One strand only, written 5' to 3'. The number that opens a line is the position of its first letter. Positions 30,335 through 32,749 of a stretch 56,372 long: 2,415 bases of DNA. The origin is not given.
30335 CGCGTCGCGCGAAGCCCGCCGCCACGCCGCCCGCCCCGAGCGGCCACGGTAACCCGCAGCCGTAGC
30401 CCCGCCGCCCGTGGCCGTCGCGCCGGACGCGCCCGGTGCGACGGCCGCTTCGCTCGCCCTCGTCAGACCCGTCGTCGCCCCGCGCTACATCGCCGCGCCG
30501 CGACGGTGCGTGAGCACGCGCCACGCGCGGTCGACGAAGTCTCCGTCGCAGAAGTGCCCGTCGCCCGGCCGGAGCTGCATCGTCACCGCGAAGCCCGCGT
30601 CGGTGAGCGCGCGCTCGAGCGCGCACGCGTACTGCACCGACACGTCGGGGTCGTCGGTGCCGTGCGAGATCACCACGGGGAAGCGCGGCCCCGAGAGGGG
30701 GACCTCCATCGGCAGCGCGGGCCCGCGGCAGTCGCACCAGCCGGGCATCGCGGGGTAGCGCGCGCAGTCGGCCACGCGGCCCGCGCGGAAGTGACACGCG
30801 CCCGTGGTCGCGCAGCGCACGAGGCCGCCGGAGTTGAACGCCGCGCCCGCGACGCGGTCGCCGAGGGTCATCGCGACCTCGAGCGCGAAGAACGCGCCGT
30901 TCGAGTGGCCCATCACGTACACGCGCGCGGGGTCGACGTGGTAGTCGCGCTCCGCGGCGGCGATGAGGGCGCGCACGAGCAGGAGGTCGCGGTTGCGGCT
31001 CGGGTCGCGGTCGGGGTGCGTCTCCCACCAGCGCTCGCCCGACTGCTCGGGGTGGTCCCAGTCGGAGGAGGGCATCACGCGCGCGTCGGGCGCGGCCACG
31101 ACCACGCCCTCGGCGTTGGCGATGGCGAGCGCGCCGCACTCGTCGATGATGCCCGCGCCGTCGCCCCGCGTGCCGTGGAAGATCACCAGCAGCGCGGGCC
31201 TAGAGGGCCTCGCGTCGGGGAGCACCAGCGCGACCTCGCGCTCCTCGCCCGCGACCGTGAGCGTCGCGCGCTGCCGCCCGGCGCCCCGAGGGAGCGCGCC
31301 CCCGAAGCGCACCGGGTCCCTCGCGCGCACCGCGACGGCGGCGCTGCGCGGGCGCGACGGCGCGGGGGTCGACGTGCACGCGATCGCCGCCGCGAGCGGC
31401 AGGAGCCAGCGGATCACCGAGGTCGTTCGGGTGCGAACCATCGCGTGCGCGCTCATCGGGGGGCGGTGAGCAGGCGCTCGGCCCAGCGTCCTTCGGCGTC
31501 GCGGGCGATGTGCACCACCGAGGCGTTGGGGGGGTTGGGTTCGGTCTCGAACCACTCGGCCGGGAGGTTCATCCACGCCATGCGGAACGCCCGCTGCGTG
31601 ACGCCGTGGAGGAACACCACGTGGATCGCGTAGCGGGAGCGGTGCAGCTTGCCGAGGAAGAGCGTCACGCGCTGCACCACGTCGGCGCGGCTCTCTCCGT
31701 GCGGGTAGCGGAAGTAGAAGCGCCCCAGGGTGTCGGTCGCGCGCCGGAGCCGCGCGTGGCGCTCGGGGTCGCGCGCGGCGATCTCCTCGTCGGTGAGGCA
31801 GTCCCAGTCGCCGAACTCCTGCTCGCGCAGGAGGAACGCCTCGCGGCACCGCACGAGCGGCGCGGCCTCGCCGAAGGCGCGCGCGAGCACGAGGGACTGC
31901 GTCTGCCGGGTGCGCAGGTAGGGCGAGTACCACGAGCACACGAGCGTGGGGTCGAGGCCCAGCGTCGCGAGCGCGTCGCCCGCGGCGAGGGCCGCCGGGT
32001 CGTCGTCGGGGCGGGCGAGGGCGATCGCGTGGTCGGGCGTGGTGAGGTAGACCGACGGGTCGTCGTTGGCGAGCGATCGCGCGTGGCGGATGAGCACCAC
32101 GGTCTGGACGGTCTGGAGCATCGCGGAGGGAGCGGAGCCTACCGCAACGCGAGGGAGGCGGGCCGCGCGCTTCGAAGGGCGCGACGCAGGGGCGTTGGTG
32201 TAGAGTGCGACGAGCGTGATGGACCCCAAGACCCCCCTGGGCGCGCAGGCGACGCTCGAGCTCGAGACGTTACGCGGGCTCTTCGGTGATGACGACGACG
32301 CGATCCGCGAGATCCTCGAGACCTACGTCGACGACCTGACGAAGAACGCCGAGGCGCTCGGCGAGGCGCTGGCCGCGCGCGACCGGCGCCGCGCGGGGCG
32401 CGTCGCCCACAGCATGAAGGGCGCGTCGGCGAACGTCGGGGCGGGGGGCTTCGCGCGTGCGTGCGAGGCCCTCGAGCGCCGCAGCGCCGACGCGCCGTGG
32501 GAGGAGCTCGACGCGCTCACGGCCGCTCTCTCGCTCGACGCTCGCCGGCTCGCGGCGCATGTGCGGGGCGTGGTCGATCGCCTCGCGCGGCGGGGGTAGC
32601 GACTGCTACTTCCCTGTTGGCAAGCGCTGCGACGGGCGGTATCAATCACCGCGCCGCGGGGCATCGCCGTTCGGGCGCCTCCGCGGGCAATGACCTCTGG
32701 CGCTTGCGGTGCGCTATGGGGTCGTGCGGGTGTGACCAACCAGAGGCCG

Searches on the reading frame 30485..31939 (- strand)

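Call 5: search_protein_families(library=pfam, proteins=[window:30485-31939:-], max_evalue=0.01)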
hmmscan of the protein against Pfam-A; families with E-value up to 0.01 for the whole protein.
window:30485-31939:- (484 aa): 6 families
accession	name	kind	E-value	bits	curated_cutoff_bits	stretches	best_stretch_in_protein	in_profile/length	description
PF00326.27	Peptidase_S9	-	4.3e-06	26.8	22.6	1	324-464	51-189/213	Prolyl oligopeptidase family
PF00756.26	Esterase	-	1e-05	25.9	22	1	231-374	5-151/251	Putative esterase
PF02230.22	Abhydrolase_2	-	5e-05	23.7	23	0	322-375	90-142/217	Phospholipase/Carboxylesterase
PF07859.19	Abhydrolase_3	-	0.00012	22.3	25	1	324-363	58-100/210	alpha/beta hydrolase fold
PF20434.5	BD-FAE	-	0.0011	18.9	26.8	0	328-360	79-111/215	BD-FAE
PF01738.24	DLH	-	0.002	18.2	21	0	277-368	40-126/217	Dienelactone hydrolase family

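Call 6: search_protein_families(library=ncbifam, proteins=[window:30485-31939:-], max_evalue=0.01)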
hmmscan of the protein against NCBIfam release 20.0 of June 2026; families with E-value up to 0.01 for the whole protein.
window:30485-31939:- (484 aa): 5 families
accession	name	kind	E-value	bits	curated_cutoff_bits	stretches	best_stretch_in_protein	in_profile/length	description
NF050058.1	e_dPHAscl_type1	hypoth_equivalog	5.8e-28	98.2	150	1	230-444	4-203/276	extracellular catalytic domain type 1 short-chain-length polyhydroxyalkanoate depolymerase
TIGR01840.1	esterase_phb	subfamily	6.5e-12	45.4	107.85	1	240-379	5-136/213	PHB depolymerase family esterase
NF008525.0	PRK11460.1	equivalog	3.5e-06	26.5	191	1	424-477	153-206/232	esterase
NF050059.1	e_dPHAscl_type2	hypoth_equivalog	0.00018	21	280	1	332-381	3-52/305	extracellular catalytic domain type 2 short-chain-length polyhydroxyalkanoate depolymerase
NF041902.1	pecacetest_PaeX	equivalog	0.0037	16.3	550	0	322-364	136-173/318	pectin acetylesterase PaeX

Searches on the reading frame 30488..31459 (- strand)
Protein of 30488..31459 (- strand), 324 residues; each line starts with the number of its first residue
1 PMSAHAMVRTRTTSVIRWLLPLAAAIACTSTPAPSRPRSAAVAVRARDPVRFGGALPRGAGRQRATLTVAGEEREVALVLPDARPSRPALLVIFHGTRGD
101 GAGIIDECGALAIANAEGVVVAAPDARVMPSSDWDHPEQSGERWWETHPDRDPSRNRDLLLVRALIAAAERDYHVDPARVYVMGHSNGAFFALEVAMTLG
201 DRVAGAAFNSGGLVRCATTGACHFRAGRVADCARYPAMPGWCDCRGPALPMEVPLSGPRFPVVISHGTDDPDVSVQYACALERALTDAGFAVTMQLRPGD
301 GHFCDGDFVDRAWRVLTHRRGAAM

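Call 41: find_homologous_proteins(query=window:30488-31459:-, max_evalue=1e-20)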
Query window:30488-31459:- (324 aa): 38 proteins with E <= 1e-20 among 8000 candidates.
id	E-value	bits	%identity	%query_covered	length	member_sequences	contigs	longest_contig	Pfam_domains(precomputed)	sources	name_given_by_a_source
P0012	6.0e-215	731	100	100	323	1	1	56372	PF00756.27,PF00326.28,PF02230.23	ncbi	-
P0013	8.5e-154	530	72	98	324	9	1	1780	PF00326.28,PF02230.23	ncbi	-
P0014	5.2e-153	527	73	98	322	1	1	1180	PF00756.27,PF00326.28,PF02230.23,PF20434.6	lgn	-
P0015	3.4e-151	521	70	98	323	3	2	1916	PF00326.28,PF02230.23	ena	-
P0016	3.3e-144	498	69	95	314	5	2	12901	PF00756.27,PF00326.28,PF02230.23,PF20434.6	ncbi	-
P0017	1.7e-141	489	66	98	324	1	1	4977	PF00756.27,PF00326.28,PF02230.23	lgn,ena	-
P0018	1.0e-134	467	73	84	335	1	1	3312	PF00326.28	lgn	-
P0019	5.2e-134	465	68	98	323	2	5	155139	PF00326.28,PF02230.23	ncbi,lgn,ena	-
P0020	8.3e-134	464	69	92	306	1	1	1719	PF00326.28,PF02230.23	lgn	-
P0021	9.5e-129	447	71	85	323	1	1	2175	PF00326.28,PF07859.20,PF10503.15,PF02230.23,PF20434.6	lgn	-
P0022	2.8e-125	436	69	85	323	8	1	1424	PF00326.28,PF07859.20,PF10503.15,PF02230.23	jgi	-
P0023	8.2e-124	431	67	87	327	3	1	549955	PF00326.28,PF02230.23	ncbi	ncbi:MAG: PHB depolymerase family esterase [Polyangiales bacterium]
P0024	8.9e-122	424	61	97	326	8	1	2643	PF00326.28,PF02230.23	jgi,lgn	jgi:poly(3-hydroxybutyrate) depolymerase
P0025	2.7e-121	423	65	91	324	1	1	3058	PF00326.28,PF07859.20,PF10503.15,PF20434.6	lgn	-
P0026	7.9e-120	418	61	97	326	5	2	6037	PF00326.28,PF02230.23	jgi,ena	jgi:poly(3-hydroxybutyrate) depolymerase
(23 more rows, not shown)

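Call 42: find_encoding_contigs(protein=P0019, flank=10000, max_places=2)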
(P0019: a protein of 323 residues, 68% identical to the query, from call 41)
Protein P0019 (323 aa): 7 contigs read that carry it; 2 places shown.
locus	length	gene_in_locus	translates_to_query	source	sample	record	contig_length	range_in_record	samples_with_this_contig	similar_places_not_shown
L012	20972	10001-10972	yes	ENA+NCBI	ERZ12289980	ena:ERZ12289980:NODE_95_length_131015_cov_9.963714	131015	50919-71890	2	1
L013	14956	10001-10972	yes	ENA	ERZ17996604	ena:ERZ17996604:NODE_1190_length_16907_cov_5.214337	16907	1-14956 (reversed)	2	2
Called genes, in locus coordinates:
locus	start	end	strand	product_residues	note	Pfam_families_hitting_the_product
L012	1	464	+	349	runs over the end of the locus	-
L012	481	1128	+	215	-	PF12059:DUF3540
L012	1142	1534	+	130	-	PF13665:Tox-PAAR-like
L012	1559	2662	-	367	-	-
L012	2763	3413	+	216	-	PF01073:3Beta_HSD (weak), PF01370:Epimerase, PF05368:NmrA, PF13460:NAD_binding_10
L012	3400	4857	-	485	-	PF00501:AMP-binding, PF13193:AMP-binding_C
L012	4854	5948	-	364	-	PF13378:MR_MLE_C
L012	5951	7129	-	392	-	-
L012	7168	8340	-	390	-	PF13367:PrsW-protease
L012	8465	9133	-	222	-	-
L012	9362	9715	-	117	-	PF01627:Hpt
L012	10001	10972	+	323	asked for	PF02230:Abhydrolase_2 (faint), PF00326:Peptidase_S9 (faint)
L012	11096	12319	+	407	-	PF14200:RicinB_lectin_2, PF00652:Ricin_B_lectin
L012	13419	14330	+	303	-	-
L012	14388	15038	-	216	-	PF04463:2-thiour_desulf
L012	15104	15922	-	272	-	PF03781:FGE-sulfatase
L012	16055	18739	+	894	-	PF01804:Penicil_amidase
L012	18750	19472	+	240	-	-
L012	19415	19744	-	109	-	PF00085:Thioredoxin, PF13098:Thioredoxin_2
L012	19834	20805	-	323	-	-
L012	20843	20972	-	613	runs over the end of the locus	-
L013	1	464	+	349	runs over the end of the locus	-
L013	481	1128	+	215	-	PF12059:DUF3540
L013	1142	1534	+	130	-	PF13665:Tox-PAAR-like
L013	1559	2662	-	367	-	-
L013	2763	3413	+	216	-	PF01073:3Beta_HSD (weak), PF01370:Epimerase, PF05368:NmrA, PF13460:NAD_binding_10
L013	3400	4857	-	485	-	PF00501:AMP-binding, PF13193:AMP-binding_C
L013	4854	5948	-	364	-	PF13378:MR_MLE_C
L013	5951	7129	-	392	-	-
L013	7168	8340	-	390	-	PF13367:PrsW-protease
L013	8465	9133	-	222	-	-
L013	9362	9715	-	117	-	PF01627:Hpt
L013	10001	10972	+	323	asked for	PF02230:Abhydrolase_2 (faint), PF00326:Peptidase_S9 (faint)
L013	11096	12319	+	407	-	PF14200:RicinB_lectin_2, PF00652:Ricin_B_lectin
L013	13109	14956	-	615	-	?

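Call 43: find_encoding_contigs(protein=P0023, flank=10000, max_places=2)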
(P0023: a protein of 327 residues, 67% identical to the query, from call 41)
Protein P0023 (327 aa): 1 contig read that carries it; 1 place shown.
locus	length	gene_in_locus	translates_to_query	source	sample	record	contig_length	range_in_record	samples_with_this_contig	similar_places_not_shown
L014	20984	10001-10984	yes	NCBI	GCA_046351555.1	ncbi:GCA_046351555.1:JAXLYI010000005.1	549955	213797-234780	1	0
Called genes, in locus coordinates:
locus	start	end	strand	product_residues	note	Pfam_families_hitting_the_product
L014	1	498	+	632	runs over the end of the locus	-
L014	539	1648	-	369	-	-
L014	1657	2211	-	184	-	-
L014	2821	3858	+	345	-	PF01073:3Beta_HSD, PF01370:Epimerase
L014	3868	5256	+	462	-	PF01553:Acyltransferase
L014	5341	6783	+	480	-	-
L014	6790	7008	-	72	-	-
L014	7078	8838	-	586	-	PF06119:NIDO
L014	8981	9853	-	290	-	PF00753:Lactamase_B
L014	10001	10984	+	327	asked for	PF02230:Abhydrolase_2 (faint), PF00326:Peptidase_S9 (faint)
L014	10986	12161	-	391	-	PF02515:CoA_transf_3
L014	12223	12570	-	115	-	PF02036:SCP2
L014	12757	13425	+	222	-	PF13489:Methyltransf_23, PF08241:Methyltransf_11, PF08242:Methyltransf_12 (weak), PF13649:Methyltransf_25, PF13847:Methyltransf_31 (weak)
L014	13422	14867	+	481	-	PF01943:Polysacc_synt, PF13440:Polysacc_synt_3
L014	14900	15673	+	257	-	PF05721:PhyH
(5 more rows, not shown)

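Call 44: find_encoding_contigs(protein=P0016, flank=10000, max_places=2)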
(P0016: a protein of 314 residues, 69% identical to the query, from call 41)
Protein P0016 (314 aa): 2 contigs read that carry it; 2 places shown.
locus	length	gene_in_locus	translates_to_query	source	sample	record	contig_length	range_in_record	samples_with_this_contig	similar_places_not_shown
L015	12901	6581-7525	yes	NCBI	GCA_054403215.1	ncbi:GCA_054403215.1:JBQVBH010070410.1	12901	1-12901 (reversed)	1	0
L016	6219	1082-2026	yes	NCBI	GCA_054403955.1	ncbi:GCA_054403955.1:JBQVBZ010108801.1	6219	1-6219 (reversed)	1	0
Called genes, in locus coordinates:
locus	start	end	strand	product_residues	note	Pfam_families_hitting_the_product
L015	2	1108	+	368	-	?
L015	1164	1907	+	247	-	PF00149:Metallophos, PF12850:Metallophos_2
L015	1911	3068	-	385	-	-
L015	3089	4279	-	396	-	PF13367:PrsW-protease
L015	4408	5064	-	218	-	-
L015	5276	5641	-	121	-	PF01627:Hpt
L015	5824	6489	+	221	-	PF00300:His_Phos_1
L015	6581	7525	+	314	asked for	PF00756:Esterase (weak), PF02230:Abhydrolase_2 (faint), PF20434:BD-FAE (faint), PF00326:Peptidase_S9 (faint)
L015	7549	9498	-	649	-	PF26410:GH5_mannosidase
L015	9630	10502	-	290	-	-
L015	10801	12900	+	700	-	?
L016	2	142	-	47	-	?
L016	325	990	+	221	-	PF00300:His_Phos_1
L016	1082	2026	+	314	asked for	PF00756:Esterase (weak), PF02230:Abhydrolase_2 (faint), PF20434:BD-FAE (faint), PF00326:Peptidase_S9 (faint)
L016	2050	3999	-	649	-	PF26410:GH5_mannosidase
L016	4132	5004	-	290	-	-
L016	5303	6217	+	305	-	?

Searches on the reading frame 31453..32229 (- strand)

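Call 5: search_protein_families(library=pfam, proteins=[window:31453-32229:-], max_evalue=0.01)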
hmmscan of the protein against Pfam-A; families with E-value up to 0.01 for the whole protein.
window:31453-32229:- (258 aa): 1 family
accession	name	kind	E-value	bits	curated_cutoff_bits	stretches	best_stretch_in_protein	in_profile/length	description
PF00300.27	His_Phos_1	-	6.6e-19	68.8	21.7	1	45-252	2-190/194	Histidine phosphatase superfamily (branch 1)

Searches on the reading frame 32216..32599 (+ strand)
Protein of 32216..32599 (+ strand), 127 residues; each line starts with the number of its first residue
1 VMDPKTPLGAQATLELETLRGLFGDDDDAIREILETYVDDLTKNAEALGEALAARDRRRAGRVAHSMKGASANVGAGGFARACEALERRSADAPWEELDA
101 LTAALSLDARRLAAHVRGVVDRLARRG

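Call 5: search_protein_families(library=pfam, proteins=[window:32216-32599:+], max_evalue=0.01)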
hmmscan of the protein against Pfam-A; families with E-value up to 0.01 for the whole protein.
window:32216-32599:+ (127 aa): 1 family
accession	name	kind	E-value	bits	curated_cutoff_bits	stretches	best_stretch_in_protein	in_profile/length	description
PF01627.28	Hpt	-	2.8e-14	53.5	24.6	1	32-106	1-79/84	Hpt domain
